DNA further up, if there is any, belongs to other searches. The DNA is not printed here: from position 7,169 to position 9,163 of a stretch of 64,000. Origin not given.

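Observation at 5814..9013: Tandem paralogous C25 (gingipain-like) cysteine peptidases with signal peptides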

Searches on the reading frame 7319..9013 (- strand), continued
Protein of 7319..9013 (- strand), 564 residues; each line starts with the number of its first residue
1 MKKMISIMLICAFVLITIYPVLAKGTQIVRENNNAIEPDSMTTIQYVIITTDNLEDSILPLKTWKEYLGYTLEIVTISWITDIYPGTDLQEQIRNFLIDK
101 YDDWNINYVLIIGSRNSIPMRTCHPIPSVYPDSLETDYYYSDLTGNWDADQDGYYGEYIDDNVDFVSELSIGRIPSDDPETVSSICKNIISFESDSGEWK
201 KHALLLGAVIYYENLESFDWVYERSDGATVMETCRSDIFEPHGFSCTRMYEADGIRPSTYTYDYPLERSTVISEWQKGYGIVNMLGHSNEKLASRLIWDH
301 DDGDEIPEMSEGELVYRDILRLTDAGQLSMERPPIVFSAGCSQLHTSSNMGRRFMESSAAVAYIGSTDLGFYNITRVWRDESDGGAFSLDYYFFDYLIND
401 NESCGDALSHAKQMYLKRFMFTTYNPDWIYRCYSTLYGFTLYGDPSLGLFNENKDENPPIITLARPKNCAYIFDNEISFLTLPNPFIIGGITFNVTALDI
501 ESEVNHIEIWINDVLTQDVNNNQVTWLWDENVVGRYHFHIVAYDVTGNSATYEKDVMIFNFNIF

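Call 40: fold_search(model_id=the predicted structure, library=pdb)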
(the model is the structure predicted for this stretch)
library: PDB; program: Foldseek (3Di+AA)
matches with E <= 10: 1565; with E <= 0.001: 27
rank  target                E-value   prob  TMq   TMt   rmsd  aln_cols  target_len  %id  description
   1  1cvr                  3.1e-20  1.00  0.51  0.66  11.5       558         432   14  Crystal structure of the Arg specific cysteine proteinase gingipain R (RGPB) (released 2000-03-01)
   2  4ief_D                3.4e-19  1.00  0.49  0.64  11.6       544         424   15  Complex of Porphyromonas gingivalis RgpB pro- and mature domains (released 2013-04-10)
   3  4ief_B                3.8e-19  1.00  0.50  0.66  12.0       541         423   16  Complex of Porphyromonas gingivalis RgpB pro- and mature domains (released 2013-04-10)
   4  6i9a_A                3.1e-18  1.00  0.47  0.57  12.2       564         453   14  Porphyromonas gingivalis gingipain K (Kgp) in complex with inhibitor KYT-36 (released 2019-03-13)
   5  4rbm                  1.9e-17  1.00  0.46  0.56  12.9       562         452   14  Porphyromonas gingivalis gingipain K (Kgp) catalytic and immunoglobulin superfamily-like domains (released 2014-10-08)
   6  6za2_B                2.9e-09  1.00  0.31  0.17  16.1       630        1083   12  Crystal structure of dimeric latent PorU from Porphyromonas gingivalis (released 2021-09-29)
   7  6za2_A                1.1e-08  1.00  0.32  0.18  15.3       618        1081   11  Crystal structure of dimeric latent PorU from Porphyromonas gingivalis (released 2021-09-29)
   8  3pdd                  3.9e-06  1.00  0.16  0.43   4.9       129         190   12  Structures of Clostridium thermocellum CbhA fibronectin(III)-like modules (released 2011-11-23)
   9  6tn6                  8.0e-06  0.95  0.16  0.18  20.0       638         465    8  X-ray structure of the endo-beta-1,4-mannanase from Thermotoga petrophila (released 2020-04-29)
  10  9kvu                  3.5e-05  1.00  0.15  0.79   2.5       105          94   14  Structure of B1 domain in the bifunctional enzyme CelAly (released 2026-03-18)
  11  3pe9_A                6.2e-05  1.00  0.14  0.72   3.7       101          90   17  Structures of Clostridium thermocellum CbhA fibronectin(III)-like modules (released 2011-11-23)
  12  5uj6_A                7.7e-05  0.82  0.14  0.11  21.5       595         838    9  Crystal Structure of Bacteroides Uniformis beta-glucuronidase (released 2017-06-28)
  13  1ug9                  9.2e-05  1.00  0.14  0.08   8.7       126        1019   10  Crystal Structure of Glucodextranase from Arthrobacter globiformis I42 (released 2003-12-09)
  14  3pe9_B                1.2e-04  1.00  0.13  0.68   3.5       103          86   16  Structures of Clostridium thermocellum CbhA fibronectin(III)-like modules (released 2011-11-23)
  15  4zod_A                1.5e-04  0.89  0.18  0.15  22.8       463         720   10  Crystal Structure of beta-glucosidase from Listeria innocua in complex with glucose (released 2016-05-18)
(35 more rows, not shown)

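Call 69: find_encoding_contigs(protein=P0129, flank=7000, max_places=2)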
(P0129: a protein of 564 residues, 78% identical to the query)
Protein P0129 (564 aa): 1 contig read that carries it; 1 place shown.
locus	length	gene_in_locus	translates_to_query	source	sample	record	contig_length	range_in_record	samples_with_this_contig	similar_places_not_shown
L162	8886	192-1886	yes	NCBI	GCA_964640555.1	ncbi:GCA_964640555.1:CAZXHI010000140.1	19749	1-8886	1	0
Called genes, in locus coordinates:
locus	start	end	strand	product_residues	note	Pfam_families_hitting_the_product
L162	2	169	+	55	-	?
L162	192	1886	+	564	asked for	PF01364:Peptidase_C25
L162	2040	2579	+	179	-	PF00583:Acetyltransf_1, PF13673:Acetyltransf_10, PF12568:PanZ (weak), PF13508:Acetyltransf_7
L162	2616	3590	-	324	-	PF01047:MarR (faint), PF08279:HTH_11 (faint), PF12802:MarR_2 (faint), PF13404:HTH_AsnC-type, PF13412:HTH_24, PF13404:HTH_AsnC-type, PF13412:HTH_24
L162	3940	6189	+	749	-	PF08126:Propeptide_C25, PF01364:Peptidase_C25, PF00801:PKD (faint)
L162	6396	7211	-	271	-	PF03073:TspO_MBR (weak)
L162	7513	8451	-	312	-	PF12704:MacB_PCD, PF02687:FtsX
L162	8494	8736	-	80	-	PF12704:MacB_PCD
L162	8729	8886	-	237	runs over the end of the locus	PF00005:ABC_tran, PF02463:SMC_N (weak), PF13304:AAA_21 (faint)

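Call 70: find_encoding_contigs(protein=P0139, flank=7000, max_places=2)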
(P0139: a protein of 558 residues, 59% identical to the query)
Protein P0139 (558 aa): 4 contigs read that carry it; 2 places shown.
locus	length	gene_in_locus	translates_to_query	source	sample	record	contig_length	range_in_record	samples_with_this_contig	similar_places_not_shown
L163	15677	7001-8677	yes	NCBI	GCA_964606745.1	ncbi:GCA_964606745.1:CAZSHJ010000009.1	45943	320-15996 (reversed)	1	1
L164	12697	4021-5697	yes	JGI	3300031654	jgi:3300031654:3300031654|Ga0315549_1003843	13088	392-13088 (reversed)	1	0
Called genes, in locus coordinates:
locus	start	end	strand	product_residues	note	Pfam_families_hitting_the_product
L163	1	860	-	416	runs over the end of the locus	PF05221:AdoHcyase, PF02826:2-Hacid_dh_C, PF00670:AdoHcyase_NAD, PF07991:KARI_N (weak)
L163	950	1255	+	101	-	-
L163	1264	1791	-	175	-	PF13238:AAA_18, PF13207:AAA_17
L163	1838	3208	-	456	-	PF00501:AMP-binding (weak), PF27533:CapK_C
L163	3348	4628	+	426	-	PF00009:GTP_EFTU, PF01926:MMR_HSR1 (faint), PF03144:GTP_EFTU_D2, PF03143:GTP_EFTU_D3, PF22594:GTP-eEF1A_C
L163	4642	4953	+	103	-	PF00338:Ribosomal_S10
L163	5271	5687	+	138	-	PF12675:DUF3795 (weak)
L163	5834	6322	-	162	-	PF06445:GyrI-like, PF14526:Cass2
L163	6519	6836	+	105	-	PF01541:GIY-YIG (weak)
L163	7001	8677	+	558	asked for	PF01364:Peptidase_C25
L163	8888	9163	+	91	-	-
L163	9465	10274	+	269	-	PF03415:Peptidase_C11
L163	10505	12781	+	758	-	PF08448:PAS_4, PF00989:PAS, PF08448:PAS_4, PF13188:PAS_8, PF13426:PAS_9, PF00989:PAS, PF08448:PAS_4, PF13188:PAS_8, +13 more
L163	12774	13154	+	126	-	PF00072:Response_reg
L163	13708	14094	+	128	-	-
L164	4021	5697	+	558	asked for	PF01364:Peptidase_C25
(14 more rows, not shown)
